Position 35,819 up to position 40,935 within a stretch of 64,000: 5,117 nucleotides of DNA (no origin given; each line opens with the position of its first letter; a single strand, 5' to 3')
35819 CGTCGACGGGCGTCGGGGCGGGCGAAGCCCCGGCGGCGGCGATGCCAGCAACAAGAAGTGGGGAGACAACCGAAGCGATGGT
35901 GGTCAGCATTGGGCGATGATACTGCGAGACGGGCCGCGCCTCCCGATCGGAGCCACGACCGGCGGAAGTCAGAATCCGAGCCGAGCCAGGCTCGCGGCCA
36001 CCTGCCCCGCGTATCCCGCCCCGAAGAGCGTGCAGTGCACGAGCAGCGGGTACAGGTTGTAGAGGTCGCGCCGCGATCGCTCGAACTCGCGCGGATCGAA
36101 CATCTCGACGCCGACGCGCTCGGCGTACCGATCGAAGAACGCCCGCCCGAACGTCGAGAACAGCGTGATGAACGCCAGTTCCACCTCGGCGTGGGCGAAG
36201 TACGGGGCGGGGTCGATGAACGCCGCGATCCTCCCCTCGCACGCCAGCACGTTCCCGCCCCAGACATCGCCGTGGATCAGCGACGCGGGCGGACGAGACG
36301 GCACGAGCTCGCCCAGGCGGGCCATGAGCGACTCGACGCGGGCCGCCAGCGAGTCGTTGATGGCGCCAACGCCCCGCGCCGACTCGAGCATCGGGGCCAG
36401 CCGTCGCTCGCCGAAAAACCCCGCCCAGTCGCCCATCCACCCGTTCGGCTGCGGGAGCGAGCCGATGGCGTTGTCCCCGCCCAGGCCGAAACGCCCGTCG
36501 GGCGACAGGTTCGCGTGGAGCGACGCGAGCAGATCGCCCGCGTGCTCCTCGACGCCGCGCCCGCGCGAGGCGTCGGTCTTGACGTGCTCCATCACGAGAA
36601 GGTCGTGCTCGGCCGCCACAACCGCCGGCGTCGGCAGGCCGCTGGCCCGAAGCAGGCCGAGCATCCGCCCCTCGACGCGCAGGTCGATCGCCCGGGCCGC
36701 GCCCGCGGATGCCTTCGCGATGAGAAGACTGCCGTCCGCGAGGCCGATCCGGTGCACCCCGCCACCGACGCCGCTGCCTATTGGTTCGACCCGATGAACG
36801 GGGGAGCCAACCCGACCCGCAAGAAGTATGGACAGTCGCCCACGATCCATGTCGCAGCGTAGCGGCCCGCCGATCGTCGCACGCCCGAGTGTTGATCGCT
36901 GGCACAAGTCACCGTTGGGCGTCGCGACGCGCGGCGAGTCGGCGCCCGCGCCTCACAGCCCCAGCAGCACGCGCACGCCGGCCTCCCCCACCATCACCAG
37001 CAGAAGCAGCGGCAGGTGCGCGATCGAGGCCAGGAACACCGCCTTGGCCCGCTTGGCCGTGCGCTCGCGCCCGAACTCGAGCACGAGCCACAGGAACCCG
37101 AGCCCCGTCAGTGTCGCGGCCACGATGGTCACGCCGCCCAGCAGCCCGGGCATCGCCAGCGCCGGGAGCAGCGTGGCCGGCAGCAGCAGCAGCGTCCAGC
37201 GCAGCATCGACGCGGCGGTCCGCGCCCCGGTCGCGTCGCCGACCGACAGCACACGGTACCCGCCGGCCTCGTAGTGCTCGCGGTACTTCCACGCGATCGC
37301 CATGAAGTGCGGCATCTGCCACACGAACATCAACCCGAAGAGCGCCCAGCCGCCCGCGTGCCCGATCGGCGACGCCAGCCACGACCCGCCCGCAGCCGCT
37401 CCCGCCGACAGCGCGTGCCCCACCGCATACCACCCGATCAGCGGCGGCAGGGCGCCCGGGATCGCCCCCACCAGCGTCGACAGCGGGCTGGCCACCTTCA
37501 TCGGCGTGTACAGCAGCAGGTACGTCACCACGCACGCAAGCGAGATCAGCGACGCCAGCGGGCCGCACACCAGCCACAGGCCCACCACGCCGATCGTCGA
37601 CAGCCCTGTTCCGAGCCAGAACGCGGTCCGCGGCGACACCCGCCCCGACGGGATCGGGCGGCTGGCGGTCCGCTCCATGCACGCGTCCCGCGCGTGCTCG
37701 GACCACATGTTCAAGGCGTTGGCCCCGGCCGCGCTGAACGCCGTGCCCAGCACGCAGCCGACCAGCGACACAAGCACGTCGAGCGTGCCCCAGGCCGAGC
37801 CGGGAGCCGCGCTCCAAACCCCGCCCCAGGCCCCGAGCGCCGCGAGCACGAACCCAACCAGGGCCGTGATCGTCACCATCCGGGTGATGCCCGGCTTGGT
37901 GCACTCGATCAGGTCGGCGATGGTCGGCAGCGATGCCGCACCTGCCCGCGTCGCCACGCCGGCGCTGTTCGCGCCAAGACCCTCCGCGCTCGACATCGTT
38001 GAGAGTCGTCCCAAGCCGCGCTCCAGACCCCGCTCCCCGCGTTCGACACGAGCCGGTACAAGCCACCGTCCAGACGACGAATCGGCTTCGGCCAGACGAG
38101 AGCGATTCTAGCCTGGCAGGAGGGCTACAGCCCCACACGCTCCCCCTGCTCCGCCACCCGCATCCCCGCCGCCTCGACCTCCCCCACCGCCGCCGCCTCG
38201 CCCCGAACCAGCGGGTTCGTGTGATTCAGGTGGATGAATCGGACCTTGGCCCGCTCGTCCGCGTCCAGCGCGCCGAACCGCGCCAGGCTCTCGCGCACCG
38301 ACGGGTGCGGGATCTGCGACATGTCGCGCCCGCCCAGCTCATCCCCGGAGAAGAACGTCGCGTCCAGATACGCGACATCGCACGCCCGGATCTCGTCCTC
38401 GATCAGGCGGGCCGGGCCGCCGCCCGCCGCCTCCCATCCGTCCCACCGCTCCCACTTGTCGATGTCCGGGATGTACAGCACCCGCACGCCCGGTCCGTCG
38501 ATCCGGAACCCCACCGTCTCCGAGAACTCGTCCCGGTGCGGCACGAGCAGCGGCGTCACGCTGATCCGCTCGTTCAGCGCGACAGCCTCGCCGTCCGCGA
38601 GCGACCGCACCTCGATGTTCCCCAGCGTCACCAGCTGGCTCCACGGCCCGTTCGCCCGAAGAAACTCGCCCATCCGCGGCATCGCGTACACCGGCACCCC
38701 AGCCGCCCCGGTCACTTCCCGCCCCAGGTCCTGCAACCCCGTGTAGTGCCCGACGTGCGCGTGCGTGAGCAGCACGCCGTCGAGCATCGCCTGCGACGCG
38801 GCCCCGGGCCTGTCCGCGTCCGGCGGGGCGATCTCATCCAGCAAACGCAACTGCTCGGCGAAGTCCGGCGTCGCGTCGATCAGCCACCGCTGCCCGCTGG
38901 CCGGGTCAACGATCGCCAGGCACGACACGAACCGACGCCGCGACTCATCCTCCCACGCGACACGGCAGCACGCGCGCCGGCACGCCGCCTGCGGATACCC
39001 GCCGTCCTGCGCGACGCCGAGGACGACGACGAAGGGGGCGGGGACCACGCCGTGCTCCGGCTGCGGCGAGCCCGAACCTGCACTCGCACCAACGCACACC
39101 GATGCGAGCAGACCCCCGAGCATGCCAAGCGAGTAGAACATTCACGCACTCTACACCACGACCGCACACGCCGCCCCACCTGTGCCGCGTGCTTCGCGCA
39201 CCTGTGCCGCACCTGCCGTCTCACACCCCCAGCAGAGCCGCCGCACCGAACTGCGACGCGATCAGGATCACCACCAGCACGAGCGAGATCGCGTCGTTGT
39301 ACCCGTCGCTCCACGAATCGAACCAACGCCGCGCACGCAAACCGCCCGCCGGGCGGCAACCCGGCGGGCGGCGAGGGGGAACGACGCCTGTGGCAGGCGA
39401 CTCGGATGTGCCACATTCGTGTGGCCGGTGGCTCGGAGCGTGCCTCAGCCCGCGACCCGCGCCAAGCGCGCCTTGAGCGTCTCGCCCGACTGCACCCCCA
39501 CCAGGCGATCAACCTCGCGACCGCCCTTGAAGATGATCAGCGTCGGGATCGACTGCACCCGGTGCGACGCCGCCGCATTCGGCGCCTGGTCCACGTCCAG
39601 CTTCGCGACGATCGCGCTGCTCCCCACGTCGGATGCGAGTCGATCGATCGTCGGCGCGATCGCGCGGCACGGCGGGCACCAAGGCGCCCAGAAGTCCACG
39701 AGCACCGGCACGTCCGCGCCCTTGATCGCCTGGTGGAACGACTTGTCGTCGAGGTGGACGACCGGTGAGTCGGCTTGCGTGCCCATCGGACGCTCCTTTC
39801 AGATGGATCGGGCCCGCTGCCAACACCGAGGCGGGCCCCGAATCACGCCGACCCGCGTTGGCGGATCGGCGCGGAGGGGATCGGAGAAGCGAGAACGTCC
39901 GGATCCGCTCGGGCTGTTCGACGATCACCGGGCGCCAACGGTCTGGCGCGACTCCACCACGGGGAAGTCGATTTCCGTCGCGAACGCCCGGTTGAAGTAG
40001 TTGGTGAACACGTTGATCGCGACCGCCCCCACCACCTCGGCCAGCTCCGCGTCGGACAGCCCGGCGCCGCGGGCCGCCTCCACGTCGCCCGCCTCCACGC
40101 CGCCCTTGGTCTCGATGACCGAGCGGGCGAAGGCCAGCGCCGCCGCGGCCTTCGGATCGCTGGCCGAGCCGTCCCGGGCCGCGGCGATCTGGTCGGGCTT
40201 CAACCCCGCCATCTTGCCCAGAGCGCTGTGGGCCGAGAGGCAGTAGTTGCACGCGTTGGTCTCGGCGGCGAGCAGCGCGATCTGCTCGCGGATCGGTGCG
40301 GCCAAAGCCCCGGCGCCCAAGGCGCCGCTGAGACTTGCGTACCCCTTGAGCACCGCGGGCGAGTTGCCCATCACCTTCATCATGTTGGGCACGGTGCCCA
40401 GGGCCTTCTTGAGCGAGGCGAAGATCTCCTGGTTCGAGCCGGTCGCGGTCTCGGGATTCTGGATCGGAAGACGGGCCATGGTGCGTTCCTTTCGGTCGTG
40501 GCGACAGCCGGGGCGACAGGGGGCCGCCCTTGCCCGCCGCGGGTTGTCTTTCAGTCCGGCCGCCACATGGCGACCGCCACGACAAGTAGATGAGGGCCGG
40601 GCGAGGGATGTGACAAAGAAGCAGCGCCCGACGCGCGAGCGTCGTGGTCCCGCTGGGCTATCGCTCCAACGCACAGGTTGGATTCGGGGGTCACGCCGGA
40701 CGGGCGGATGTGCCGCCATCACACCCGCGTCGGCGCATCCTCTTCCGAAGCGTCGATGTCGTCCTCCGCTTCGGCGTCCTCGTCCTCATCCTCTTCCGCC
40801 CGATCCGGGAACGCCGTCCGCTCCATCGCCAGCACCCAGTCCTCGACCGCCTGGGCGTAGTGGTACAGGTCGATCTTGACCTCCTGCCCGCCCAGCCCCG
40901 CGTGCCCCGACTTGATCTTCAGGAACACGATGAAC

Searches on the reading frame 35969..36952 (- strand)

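Call 7: search_protein_families(library=pfam, proteins=[window:35969-36952:-], max_evalue=0.001)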
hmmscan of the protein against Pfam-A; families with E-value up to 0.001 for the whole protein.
window:35969-36952:- (327 aa): 2 families
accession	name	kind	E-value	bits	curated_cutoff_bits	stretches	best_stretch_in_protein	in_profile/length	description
PF03881.20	Fructosamin_kin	-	5.9e-44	150.9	22.4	1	113-323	83-283/288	Fructosamine kinase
PF01636.29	APH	-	2.5e-14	54.1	23.2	1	55-250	2-196/239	Phosphotransferase enzyme family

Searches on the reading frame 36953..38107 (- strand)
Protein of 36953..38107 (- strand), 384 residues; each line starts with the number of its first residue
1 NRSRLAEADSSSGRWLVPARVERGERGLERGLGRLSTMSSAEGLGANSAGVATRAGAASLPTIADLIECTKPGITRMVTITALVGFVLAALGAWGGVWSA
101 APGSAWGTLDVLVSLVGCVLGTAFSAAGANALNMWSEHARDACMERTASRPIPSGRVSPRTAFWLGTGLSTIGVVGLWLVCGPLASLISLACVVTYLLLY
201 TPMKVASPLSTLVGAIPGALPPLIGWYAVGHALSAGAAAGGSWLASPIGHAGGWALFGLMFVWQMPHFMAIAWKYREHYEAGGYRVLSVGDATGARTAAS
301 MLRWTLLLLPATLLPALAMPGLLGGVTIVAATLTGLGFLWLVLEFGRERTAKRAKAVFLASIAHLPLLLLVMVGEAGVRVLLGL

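Call 7: search_protein_families(library=pfam, proteins=[window:36953-38107:-], max_evalue=0.001)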
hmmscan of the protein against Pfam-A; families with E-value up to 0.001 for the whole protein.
window:36953-38107:- (384 aa): 1 family
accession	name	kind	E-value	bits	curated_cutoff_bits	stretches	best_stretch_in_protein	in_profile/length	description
PF01040.23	UbiA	-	4.5e-45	154.3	34.2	1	93-361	5-249/250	UbiA prenyltransferase family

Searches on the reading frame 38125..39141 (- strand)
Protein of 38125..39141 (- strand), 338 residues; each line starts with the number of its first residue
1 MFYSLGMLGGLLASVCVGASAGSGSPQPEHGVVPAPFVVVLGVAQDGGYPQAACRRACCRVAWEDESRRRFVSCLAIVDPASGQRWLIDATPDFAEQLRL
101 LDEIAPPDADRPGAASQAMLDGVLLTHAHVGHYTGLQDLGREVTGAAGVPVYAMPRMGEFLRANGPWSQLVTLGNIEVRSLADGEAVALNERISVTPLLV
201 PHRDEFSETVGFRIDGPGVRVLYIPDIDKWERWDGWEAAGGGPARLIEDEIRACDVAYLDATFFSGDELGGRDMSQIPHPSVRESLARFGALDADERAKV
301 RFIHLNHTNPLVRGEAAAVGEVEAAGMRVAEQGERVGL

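Call 8: search_protein_families(library=pfam, proteins=[window:38125-39141:-], max_evalue=0.001)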
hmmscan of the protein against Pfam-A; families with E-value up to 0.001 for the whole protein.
window:38125-39141:- (338 aa): 1 family
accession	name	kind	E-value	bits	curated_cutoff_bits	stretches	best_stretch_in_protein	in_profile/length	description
PF12706.13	Lactamase_B_2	-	9e-24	84.6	27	1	85-293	2-191/200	Beta-lactamase superfamily domain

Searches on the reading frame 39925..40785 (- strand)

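Call 8: search_protein_families(library=pfam, proteins=[window:39925-40785:-], max_evalue=0.001)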
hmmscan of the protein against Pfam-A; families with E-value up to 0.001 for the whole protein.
window:39925-40785:- (286 aa): 1 family
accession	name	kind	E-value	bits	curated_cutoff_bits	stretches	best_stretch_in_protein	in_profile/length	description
PF02627.25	CMD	-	3.2e-11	43.5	23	1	143-221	1-83/84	Carboxymuconolactone decarboxylase family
